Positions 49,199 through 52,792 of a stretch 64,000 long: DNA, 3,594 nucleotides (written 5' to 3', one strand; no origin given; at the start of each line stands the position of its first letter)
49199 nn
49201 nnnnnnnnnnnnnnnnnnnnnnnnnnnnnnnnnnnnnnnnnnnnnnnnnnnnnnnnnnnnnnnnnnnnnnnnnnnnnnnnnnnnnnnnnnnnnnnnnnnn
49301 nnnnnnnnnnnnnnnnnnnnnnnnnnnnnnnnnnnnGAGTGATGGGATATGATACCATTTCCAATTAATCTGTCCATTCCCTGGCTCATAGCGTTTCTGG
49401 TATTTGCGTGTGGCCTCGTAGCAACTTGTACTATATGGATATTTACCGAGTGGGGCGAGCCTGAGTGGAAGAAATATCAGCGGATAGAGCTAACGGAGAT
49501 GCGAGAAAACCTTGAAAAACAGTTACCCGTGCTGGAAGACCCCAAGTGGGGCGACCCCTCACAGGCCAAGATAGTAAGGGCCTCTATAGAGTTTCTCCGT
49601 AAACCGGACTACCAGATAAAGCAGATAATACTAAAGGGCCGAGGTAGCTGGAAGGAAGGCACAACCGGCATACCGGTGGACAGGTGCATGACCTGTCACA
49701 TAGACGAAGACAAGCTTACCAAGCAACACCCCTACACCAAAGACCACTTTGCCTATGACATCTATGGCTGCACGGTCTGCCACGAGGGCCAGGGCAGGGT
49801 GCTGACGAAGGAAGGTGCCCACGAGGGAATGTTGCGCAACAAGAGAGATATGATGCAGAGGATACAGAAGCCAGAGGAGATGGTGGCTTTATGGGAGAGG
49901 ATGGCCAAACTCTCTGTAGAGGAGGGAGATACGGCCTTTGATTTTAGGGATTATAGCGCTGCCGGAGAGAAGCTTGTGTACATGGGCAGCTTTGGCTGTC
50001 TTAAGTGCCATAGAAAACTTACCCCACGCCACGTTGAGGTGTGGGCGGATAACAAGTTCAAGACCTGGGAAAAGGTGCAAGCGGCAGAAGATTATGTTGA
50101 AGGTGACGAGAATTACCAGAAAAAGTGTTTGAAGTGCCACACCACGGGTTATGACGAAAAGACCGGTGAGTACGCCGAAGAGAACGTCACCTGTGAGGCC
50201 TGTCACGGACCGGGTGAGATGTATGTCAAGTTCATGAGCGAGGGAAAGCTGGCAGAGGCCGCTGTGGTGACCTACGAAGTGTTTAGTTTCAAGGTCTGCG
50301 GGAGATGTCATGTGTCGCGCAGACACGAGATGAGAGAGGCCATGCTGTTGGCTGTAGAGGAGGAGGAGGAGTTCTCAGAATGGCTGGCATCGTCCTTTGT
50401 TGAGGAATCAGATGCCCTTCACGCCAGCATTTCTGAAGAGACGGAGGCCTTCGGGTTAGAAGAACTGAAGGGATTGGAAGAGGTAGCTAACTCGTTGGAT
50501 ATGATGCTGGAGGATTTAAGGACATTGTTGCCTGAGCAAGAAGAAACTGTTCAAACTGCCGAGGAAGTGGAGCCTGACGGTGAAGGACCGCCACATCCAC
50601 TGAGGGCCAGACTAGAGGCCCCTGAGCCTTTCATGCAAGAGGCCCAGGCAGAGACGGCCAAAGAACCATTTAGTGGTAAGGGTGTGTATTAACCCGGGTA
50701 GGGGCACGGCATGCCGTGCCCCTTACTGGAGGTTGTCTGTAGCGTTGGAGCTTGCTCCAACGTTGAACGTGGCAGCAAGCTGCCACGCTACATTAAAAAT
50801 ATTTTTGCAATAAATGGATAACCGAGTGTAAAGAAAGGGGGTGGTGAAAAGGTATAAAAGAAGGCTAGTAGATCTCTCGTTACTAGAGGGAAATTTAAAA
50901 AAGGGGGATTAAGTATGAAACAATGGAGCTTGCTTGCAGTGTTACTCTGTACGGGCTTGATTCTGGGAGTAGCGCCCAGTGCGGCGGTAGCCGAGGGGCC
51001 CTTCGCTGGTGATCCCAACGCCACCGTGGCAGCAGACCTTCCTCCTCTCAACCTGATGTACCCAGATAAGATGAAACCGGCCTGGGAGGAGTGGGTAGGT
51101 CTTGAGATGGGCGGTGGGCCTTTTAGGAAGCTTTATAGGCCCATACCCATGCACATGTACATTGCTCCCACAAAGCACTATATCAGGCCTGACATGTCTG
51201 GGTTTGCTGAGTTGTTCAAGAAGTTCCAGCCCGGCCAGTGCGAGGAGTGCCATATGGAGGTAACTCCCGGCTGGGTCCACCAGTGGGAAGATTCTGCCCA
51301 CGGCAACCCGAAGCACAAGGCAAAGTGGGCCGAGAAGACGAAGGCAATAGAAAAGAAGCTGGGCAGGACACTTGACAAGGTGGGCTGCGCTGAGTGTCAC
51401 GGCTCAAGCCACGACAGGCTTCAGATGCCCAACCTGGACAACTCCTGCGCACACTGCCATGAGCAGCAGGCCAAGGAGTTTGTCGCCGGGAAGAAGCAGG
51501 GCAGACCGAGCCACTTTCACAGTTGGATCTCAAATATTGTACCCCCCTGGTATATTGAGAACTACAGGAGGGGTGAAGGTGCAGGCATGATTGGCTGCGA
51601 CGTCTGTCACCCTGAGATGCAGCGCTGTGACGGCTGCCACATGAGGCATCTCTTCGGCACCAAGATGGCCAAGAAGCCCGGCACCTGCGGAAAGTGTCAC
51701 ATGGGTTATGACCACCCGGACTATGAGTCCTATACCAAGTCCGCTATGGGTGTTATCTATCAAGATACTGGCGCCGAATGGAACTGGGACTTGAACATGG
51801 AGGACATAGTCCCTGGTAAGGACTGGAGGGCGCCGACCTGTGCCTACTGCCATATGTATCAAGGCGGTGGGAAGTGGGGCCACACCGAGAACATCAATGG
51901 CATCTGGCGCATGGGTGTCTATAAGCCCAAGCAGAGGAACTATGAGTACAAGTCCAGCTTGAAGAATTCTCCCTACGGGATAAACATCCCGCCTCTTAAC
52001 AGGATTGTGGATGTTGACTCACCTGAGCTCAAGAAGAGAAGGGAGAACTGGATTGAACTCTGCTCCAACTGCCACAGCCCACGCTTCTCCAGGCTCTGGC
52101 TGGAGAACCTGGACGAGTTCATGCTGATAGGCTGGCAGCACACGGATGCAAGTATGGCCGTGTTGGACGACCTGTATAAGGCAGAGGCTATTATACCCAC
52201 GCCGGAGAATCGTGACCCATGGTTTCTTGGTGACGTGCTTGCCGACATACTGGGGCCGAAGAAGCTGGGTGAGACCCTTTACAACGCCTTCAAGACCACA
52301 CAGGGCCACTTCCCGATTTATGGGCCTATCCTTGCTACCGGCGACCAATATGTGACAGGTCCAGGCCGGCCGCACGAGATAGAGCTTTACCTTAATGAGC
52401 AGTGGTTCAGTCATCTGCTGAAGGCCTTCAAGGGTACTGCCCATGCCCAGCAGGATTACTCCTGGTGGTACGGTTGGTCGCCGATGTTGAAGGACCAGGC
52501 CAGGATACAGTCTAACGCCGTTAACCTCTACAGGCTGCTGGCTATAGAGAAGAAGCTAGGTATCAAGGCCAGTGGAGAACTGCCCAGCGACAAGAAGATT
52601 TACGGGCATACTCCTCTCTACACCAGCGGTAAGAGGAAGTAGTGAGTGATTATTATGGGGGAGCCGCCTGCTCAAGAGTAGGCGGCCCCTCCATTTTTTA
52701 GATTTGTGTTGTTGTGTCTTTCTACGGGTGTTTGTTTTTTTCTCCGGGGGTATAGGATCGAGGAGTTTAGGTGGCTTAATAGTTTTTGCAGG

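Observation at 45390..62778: Two diverged head-to-tail copies of a Rieske/cytochrome b6 - hexaheme - HAO-like - GltD-like oxidoreductase gene cluster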

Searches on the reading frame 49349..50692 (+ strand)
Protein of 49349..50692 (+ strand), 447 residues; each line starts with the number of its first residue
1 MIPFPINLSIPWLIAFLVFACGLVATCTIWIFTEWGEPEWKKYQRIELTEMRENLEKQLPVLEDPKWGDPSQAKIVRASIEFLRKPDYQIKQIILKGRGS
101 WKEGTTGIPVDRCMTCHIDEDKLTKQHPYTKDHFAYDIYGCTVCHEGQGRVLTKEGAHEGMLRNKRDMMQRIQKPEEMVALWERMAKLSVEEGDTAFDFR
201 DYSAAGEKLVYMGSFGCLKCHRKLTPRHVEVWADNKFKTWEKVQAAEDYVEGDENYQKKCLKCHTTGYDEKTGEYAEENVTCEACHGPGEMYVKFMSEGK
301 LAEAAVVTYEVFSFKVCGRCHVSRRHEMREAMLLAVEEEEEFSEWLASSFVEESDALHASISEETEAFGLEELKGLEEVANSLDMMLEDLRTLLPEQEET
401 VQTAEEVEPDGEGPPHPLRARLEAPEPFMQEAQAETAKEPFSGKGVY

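Call 5: search_protein_families(library=pfam, proteins=[window:49349-50692:+], max_evalue=0.01)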
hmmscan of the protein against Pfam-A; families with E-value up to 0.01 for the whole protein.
window:49349-50692:+ (447 aa): 6 families
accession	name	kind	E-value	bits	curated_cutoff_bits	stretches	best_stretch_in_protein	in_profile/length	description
PF13435.11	Cytochrome_C554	-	4e-09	37.7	20.8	1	217-287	2-84/84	Cytochrome c554 and c-prime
PF14537.11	Cytochrom_c3_2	-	5.8e-08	33.5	25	1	257-330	6-71/79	Cytochrome c3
PF14522.11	Cytochrome_C7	-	7.9e-07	29.2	24.8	1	213-286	12-66/67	Cytochrome c7 and related cytochrome c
PF22113.1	Mtrc-MtrF_II-IV_dom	-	2.4e-06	27.7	30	1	110-291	6-168/176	Outer membrane cytochrome MtrC/MtrF-like, domains II/IV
PF00684.25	DnaJ_CXXCXGXG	-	0.0046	17.6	32.7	1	255-292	13-54/65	DnaJ central domain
PF22678.1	Cytochrom_c_NrfB-like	-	0.0064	17.4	27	0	217-286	1-65/89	Cytochrome c-type protein NrfB-like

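Call 9: search_protein_families(library=ncbifam, proteins=[window:49349-50692:+], max_evalue=0.001)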
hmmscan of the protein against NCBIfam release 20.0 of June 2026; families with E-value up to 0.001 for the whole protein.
window:49349-50692:+ (447 aa): 4 families
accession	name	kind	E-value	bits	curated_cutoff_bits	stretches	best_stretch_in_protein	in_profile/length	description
NF041198.1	UshA_like_PCGU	equivalog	9.7e-12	44.2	275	1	165-325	364-512/519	UshA-like (seleno)protein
TIGR03508.1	decahem_SO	subfamily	2.1e-06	27.4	192.2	1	212-336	32-139/258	DmsE family decaheme c-type cytochrome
NF041028.1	decahem_GSU2203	exception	1.7e-05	24.2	325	0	275-325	63-112/317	GSU2203 family decaheme c-type cytochrome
TIGR03507.1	decahem_SO1788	subfamily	0.00045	18.8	209.3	0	110-170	269-326/672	OmcA/MtrC family decaheme c-type cytochrome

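Call 13: find_related_loci(query=A1, collection=genome_contigs, flank=10000)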
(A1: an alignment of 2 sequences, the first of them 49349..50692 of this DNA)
Query A1 (447 aa) in genome_contigs; peptide patterns used: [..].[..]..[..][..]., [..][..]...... (x = any residue, [..] = any of these).
85 stretches matched a pattern; 34 encode a relative of the query (tblastn E <= 1e-3); 34 distinct loci.
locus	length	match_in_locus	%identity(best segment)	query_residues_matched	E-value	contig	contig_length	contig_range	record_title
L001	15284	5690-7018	75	1-440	0e+0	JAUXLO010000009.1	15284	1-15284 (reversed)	MAG: Planctomycetota bacterium isolate CSMAG_3136 CSMAG_3136_k141_273676_length_15284_cov_9.0000, whole genome shotgun s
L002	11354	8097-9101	49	6-341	2e-113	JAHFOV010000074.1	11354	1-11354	MAG: Planctomycetota bacterium isolate nzgw511 NODE_4137_length_11355_cov_4.316806, whole genome shotgun sequence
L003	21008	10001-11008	46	8-346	1e-89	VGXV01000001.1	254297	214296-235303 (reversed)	MAG: Planctomycetota bacterium isolate K_DeepCast_100m_m2_328 K_DeepCast_100m_m2_328_Ga0194127_10000013, whole genome sh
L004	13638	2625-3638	46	6-346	5e-87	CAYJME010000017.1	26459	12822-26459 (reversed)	MAG TPA_asm: uncultured candidatus Brocadiaceae bacterium isolate ERP124720_co1_148 genome assembly, contig: NODE_2448_l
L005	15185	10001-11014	45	6-346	8e-87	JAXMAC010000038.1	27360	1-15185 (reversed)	MAG: Candidatus Brocadiaceae bacterium isolate STL-AMX1 opera.44.fa-38, whole genome shotgun sequence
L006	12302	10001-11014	45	6-346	1e-86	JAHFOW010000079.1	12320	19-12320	MAG: Planctomycetota bacterium isolate nzgw512 NODE_3574_length_12321_cov_6.917295, whole genome shotgun sequence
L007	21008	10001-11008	46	8-346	1e-86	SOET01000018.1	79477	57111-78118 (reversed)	MAG: Candidatus Kuenenia hertensis isolate YC6 NODE_858_length_79477_cov_250.136411, whole genome shotgun sequence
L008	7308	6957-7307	82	1-117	3e-63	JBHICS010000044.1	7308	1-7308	MAG: Candidatus Brocadiales bacterium isolate Bea_3_bin.8 NODE_3063_length_7308_cov_4.753619, whole genome shotgun seque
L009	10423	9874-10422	48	10-193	3e-51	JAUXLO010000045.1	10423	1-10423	MAG: Planctomycetota bacterium isolate CSMAG_3136 CSMAG_3136_k141_693995_length_10423_cov_8.9633, whole genome shotgun s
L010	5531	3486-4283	33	37-327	1e-44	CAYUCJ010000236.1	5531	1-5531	MAG TPA_asm: uncultured Desulfobacteraceae bacterium isolate SRP214966_co3_143 genome assembly, contig: NODE_28869_lengt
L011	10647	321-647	33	37-165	7e-13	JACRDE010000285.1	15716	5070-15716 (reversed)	MAG: Desulfomonile tiedjei isolate NC_groundwater_1664_Pr3_B-0.1um_52_9 SR-2_scaffold_141_1827221, whole genome shotgun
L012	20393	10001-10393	29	19-162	7e-11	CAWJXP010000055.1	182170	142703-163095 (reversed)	MAG: uncultured delta proteobacterium isolate MFD01299.bin.1.111 genome assembly, contig: contig_5907, whole genome shot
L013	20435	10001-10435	26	5-162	4e-10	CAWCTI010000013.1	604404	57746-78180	MAG: uncultured delta proteobacterium isolate MFD01476.bin.2.13 genome assembly, contig: contig_32430, whole genome shot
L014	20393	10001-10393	27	12-162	8e-10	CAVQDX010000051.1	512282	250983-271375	MAG: uncultured delta proteobacterium isolate MFD01872.bin.2.71 genome assembly, contig: contig_73690, whole genome shot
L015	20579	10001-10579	25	16-276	8e-10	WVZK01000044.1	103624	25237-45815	MAG: Candidatus Aminicenantes bacterium isolate CS4-C017 C_merged_R1_(paired)_contig_7862, whole genome shotgun sequence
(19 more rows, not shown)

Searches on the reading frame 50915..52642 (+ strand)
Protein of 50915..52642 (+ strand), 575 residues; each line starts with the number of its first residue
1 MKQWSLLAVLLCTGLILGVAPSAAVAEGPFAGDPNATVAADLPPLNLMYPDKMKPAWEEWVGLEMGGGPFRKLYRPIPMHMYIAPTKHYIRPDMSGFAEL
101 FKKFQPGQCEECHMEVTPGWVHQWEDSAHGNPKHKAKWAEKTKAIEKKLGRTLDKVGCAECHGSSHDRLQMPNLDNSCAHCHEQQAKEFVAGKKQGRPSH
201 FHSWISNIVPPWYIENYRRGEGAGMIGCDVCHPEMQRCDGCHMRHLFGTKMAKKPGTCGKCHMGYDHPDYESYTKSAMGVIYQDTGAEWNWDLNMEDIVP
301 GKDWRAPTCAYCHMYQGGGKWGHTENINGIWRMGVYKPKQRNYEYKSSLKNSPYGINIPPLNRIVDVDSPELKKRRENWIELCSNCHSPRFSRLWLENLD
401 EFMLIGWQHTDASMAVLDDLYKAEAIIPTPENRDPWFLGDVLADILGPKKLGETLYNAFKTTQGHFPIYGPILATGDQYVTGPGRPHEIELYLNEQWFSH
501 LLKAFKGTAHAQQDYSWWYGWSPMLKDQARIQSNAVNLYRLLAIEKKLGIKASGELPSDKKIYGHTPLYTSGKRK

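Call 5: search_protein_families(library=pfam, proteins=[window:50915-52642:+], max_evalue=0.01)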
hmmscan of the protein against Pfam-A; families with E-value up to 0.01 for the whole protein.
window:50915-52642:+ (575 aa): 2 families
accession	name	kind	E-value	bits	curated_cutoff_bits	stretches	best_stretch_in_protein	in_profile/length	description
PF13447.11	Multi-haem_cyto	-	9.1e-39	133.8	21.9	1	155-426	2-261/269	Seven times multi-haem cytochrome CxxCH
PF14522.11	Cytochrome_C7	-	1.4e-05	25.2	24.8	0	106-183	13-67/67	Cytochrome c7 and related cytochrome c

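Call 9: search_protein_families(library=ncbifam, proteins=[window:50915-52642:+], max_evalue=0.001)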
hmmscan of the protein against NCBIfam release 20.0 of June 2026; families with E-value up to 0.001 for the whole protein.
window:50915-52642:+ (575 aa): 1 family
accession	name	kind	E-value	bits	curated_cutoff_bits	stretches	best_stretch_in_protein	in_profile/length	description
NF052343.1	hydrazine_HDH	equivalog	6.6e-40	137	900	2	68-317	78-303/564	hydrazine dehydrogenase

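Call 31: find_related_loci(query=window:50915-52642:+, collection=metagenome_contigs, flank=10000)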
Query window:50915-52642:+ (575 aa) in metagenome_contigs; peptide patterns used: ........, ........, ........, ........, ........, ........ (x = any residue, [..] = any of these).
24 stretches matched a pattern; 18 encode a relative of the query (tblastn E <= 1e-3); 18 distinct loci.
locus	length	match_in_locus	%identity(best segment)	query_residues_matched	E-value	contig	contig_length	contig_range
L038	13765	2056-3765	70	1-572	0e+0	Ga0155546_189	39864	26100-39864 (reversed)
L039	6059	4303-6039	67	1-574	0e+0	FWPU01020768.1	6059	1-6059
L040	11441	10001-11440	71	1-483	0e+0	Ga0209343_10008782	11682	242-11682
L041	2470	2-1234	68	166-575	0e+0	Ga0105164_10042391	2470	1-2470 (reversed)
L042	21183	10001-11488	54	49-545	0e+0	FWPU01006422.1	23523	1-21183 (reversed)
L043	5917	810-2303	53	49-547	0e+0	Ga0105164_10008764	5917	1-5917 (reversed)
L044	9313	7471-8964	53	49-547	0e+0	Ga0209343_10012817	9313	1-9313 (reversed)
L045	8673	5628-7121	53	49-547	0e+0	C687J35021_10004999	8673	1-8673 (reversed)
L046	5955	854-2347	53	49-547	0e+0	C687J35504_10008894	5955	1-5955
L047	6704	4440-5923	54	49-547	3e-156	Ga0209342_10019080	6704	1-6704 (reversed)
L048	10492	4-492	61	410-572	6e-63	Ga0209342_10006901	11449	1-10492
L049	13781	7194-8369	25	109-540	2e-32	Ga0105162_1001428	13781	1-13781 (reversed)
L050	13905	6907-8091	24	107-540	5e-32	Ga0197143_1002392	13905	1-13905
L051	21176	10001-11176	24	108-538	3e-31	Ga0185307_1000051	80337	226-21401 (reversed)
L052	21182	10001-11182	25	108-540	4e-31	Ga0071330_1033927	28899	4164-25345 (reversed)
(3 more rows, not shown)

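Call 35: search_protein_families(library=pfam, proteins=[L048:2427-3950:+, L048:4232-5308:+, L048:5403-6011:+, L048:6030-6611:+, L048:6729-7493:+, L048:7525-8334:+, L048:8687-9010:+, L038:4752-5987:+, L038:5984-7480:+, L038:7672-9051:+], max_evalue=0.0001)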
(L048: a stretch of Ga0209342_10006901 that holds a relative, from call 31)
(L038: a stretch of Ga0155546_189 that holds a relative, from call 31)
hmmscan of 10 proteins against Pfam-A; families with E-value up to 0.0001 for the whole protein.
L048:2427-3950:+ (507 aa): 0 families

L048:4232-5308:+ (358 aa): 1 family
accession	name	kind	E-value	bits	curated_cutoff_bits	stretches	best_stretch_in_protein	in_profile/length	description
PF13620.12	CarboxypepD_reg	-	3.9e-05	24.3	32.3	0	254-335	2-65/82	Carboxypeptidase regulatory-like domain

L048:5403-6011:+ (202 aa): 5 families
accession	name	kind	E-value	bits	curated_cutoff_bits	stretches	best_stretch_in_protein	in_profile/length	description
PF13620.12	CarboxypepD_reg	-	3.9e-10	40.4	32.3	1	150-201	30-82/82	Carboxypeptidase regulatory-like domain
PF14686.12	fn3_3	-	7.6e-08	32.5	24.4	1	127-195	7-74/75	Polysaccharide lyase family 4, domain II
PF13715.12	CarbopepD_reg_2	-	2.5e-06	27.9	32.2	1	147-201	23-77/88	CarboxypepD_reg-like domain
PF09430.16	EMC7_beta-sandw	-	1.2e-05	25.9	26.6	1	147-195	18-66/122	ER membrane protein complex subunit 7, beta-sandwich domain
PF00127.26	Copper-bind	-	1.6e-05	25.7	21.2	0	65-145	6-98/99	Copper binding proteins, plastocyanin/azurin family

L048:6030-6611:+ (193 aa): 1 family
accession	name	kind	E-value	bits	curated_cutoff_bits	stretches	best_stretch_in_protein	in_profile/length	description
PF00355.32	Rieske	-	3.6e-12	46.5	20.3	1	79-157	4-84/88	Rieske [2Fe-2S] domain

L048:6729-7493:+ (254 aa): 3 families
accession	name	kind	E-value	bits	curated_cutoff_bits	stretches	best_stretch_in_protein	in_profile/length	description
PF00033.24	Cytochrome_B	-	2.6e-47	161.6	27.2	1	54-247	7-188/189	Cytochrome b/b6/petB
PF13631.11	Cytochrom_B_N_2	-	6.1e-35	121.1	27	1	119-249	2-121/169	Cytochrome b(N-terminal)/b6/petB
PF14358.11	DUF4405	-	1.9e-06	28.7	26.7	1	66-128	5-62/66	Domain of unknown function (DUF4405)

L048:7525-8334:+ (269 aa): 1 family
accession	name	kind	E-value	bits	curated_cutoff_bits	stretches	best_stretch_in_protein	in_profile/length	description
PF00032.22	Cytochrom_B_C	-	8e-07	29.7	20.7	1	80-173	1-89/102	Cytochrome b(C-terminal)/b6/petD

L048:8687-9010:+ (107 aa): 0 families

L038:4752-5987:+ (411 aa): 1 family
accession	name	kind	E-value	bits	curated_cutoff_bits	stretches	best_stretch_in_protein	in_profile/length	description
PF00999.27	Na_H_Exchanger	-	5.2e-56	190.5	26.2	1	16-393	5-373/375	Sodium/hydrogen exchanger, transmembrane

L038:5984-7480:+ (498 aa): 1 family
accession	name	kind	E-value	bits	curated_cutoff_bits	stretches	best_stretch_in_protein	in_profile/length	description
PF00999.27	Na_H_Exchanger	-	3.6e-46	158.2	26.2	1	89-460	4-374/375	Sodium/hydrogen exchanger, transmembrane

L038:7672-9051:+ (459 aa): 1 family
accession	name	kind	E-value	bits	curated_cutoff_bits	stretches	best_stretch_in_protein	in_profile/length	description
PF00999.27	Na_H_Exchanger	-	1.8e-46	159.2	26.2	1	52-425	9-373/375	Sodium/hydrogen exchanger, transmembrane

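Call 46: find_encoding_contigs(protein=window:50915-52642:+, flank=10000, max_places=6)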
Protein window:50915-52642:+ (575 aa): 2 contigs read that carry it; 2 places shown.
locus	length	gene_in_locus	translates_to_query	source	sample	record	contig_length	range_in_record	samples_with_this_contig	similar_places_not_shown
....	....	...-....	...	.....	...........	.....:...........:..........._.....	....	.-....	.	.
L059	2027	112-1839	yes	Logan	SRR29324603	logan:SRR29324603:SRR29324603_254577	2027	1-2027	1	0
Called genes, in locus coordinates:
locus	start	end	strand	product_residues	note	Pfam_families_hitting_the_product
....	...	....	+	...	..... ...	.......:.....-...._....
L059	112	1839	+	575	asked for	PF13447:Multi-haem_cyto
